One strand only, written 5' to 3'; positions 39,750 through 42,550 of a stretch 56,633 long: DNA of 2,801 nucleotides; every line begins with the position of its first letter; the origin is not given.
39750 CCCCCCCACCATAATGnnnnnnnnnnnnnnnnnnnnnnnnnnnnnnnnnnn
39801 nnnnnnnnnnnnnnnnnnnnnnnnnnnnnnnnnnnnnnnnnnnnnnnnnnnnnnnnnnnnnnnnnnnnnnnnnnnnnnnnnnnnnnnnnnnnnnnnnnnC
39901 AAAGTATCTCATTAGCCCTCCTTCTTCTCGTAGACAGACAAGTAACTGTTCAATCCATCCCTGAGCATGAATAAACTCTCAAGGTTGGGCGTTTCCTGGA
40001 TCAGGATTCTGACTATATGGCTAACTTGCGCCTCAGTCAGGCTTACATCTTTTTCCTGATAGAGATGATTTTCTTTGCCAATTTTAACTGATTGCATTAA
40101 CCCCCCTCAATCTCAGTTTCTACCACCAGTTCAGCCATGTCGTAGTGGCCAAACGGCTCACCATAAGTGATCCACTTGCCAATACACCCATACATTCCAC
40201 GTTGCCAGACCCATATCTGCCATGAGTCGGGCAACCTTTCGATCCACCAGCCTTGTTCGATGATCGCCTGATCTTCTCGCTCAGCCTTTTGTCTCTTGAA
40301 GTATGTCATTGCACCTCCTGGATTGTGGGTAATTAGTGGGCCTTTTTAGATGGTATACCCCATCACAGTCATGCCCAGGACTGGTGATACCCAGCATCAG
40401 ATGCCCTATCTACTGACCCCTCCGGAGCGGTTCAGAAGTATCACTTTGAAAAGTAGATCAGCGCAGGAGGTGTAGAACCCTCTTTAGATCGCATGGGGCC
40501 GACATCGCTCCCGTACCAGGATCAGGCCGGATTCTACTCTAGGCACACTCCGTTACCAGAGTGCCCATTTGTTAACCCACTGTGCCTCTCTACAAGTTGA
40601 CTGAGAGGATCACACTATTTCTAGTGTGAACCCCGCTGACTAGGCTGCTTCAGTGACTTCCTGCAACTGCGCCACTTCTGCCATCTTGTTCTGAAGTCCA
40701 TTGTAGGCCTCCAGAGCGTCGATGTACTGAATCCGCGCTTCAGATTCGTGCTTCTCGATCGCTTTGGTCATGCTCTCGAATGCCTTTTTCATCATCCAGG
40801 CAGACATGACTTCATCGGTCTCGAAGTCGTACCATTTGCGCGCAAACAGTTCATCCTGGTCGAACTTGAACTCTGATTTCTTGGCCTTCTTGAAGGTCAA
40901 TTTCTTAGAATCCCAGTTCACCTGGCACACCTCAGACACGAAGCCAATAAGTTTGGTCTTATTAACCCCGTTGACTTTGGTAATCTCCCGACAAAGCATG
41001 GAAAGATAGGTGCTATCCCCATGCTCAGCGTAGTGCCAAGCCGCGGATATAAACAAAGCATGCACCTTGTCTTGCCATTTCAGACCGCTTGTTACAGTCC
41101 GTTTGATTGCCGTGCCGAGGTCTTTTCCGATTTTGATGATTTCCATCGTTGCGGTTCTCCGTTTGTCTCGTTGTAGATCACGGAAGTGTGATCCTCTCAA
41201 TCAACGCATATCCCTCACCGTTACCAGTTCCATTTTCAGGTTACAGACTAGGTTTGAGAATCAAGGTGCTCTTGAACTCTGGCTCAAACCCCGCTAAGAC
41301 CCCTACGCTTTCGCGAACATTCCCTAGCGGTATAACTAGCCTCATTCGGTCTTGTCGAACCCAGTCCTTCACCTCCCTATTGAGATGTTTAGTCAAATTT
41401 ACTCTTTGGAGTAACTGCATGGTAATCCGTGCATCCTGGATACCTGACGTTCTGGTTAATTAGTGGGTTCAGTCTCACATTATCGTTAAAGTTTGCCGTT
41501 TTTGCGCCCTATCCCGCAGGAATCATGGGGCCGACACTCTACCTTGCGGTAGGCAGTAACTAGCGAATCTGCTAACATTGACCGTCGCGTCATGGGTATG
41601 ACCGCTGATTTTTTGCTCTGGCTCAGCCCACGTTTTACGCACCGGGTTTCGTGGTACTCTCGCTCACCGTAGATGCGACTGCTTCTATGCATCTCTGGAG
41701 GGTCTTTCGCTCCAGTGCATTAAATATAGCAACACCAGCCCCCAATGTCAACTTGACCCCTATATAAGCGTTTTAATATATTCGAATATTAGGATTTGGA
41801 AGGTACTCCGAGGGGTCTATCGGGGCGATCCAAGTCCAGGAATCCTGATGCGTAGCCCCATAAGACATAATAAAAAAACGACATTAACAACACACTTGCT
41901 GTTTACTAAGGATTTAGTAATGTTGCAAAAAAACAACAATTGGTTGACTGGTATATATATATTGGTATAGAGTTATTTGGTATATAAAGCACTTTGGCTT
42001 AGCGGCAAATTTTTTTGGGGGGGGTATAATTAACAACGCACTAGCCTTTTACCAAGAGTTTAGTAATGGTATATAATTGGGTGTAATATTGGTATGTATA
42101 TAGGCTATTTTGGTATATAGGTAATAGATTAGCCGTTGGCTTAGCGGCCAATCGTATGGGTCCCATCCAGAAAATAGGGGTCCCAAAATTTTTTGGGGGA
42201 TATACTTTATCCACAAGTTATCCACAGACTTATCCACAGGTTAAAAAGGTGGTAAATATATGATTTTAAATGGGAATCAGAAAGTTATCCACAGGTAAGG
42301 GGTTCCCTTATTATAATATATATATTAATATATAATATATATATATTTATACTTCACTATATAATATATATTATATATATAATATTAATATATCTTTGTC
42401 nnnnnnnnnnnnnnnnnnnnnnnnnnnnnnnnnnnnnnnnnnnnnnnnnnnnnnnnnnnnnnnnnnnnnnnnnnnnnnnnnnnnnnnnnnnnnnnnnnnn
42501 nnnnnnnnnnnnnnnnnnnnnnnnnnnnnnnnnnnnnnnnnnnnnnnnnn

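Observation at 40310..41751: Consensus early promoter drives ~1.4 kb of GC-rich, ORF-poor, hairpin-dense RNA around a single small ORF: candidate large structured RNA(s)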

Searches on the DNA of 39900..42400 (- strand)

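Call 5: search_dna_similar(query=window:40100-42000:-, collection=phages, mode=distant, max_rows=30)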
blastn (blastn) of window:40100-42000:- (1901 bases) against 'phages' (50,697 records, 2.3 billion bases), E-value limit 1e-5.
No match.
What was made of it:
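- Tried and rejected: blastn of the region against 50,697 phage records: no match (call 5).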

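Call 7: search_rna_families(source=window, start=39900, end=42400, threshold=evalue, max_evalue=10, show_alignments=3)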
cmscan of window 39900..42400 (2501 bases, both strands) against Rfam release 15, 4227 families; matches with E-value up to 10: 2.
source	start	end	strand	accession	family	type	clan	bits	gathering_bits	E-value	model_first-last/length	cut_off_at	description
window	41128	41148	+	RF01172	sn2343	Gene; snRNA; snoRNA; CD-box;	-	15.2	60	6.8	1-78/78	no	Small nucleolar RNA sn2343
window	40052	40088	-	RF03050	RAGATH-25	Gene; sRNA;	-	13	49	10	1-50/50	no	RAGATH-25 RNA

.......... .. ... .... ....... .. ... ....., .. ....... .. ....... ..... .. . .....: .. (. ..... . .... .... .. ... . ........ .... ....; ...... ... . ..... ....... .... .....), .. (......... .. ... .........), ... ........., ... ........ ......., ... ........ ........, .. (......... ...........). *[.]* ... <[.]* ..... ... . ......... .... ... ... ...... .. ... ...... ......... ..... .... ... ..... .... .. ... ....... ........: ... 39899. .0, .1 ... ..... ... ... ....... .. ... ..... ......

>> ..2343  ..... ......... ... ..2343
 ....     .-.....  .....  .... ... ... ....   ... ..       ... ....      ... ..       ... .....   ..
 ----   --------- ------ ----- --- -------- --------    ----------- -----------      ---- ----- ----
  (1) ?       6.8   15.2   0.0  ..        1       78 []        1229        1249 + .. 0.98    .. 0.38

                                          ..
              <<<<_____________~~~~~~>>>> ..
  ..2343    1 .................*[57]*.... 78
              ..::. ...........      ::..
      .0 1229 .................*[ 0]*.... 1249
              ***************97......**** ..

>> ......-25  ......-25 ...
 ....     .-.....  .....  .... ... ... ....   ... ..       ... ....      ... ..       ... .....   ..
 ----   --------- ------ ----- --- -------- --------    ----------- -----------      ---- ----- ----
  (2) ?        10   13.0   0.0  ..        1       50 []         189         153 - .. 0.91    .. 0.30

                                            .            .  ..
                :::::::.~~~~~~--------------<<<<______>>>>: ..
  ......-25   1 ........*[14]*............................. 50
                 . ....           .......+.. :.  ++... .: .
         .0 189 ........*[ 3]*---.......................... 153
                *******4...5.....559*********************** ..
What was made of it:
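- On Any Rfam 15 family (including ROOL, GOLLD, group I/II introns, RNase P, tmRNA, 6S, C4, riboswitches, small ribozymes): At E<=10 over 39900-42400 there were only two chance-level hits, both outside the leader folds (call 7).
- Closest known: Leader-derived regulatory RNAs of P4. Different: There is no Rfam C4 match (call 7), and no target repeats were found.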

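Call 84: build_rna_model(alignment_id=A9, structure=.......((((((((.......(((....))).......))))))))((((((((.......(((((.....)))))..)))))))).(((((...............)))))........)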
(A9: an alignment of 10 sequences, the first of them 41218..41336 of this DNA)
Model R1 built from alignment A9 (10 sequences, 121 columns); structure: as given.
model positions 118; base pairs 29; branch points 2; effective number of sequences 1.01; information 0.591 bits per position. Calibrated on 0.2 Mb of random sequence (short: E-values are rough).
structure used (alignment columns):
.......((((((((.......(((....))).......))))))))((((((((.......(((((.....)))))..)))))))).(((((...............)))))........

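Call 88: search_with_rna_model(model_id=R1, sources=[window, L019, L020, L021, L031, L032, L033, L034, L035], max_evalue=10, filters=off)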
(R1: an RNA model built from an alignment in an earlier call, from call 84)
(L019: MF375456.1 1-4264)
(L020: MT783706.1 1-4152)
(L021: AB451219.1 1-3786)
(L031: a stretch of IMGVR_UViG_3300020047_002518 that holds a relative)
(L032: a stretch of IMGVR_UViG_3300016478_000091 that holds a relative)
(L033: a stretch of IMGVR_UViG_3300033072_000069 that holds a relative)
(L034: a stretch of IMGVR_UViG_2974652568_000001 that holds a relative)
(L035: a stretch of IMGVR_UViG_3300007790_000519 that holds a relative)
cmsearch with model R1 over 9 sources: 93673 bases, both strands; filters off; matches with E-value up to 10: 11.
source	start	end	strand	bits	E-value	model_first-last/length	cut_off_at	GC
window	41219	41336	-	133.4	2e-31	1-118/118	no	0.48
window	9680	9811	+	10.1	1.1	1-118/118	no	0.4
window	35987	36087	-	9.2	1.8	1-118/118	no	0.5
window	51043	51133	+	9.1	1.9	1-118/118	no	0.46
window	30712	30818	-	7.7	4.2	1-118/118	no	0.29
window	20156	20234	+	7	6.4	1-118/118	no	0.41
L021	2013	2134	+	6.9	6.8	1-118/118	no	0.66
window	42285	42316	+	6.9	6.9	51-82/118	no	0.38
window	41291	41330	+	6.6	8.1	7-46/118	no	0.6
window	12695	12804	+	6.5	8.4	1-118/118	no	0.39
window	37515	37613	+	6.2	9.9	1-118/118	no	0.35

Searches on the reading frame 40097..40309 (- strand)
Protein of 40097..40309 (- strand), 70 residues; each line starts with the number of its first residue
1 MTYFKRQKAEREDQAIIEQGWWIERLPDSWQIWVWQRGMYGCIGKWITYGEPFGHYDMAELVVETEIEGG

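Call 13: search_protein_families(library=pfam, proteins=[window:40097-40309:-], max_evalue=0.01)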
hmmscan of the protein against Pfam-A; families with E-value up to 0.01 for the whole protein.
window:40097-40309:- (70 aa): 0 families

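Call 37: find_encoding_contigs(protein=window:40097-40309:-, flank=3000, max_places=10)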
Protein window:40097-40309:- (70 aa): no gene with exactly this product is on record in the collection.
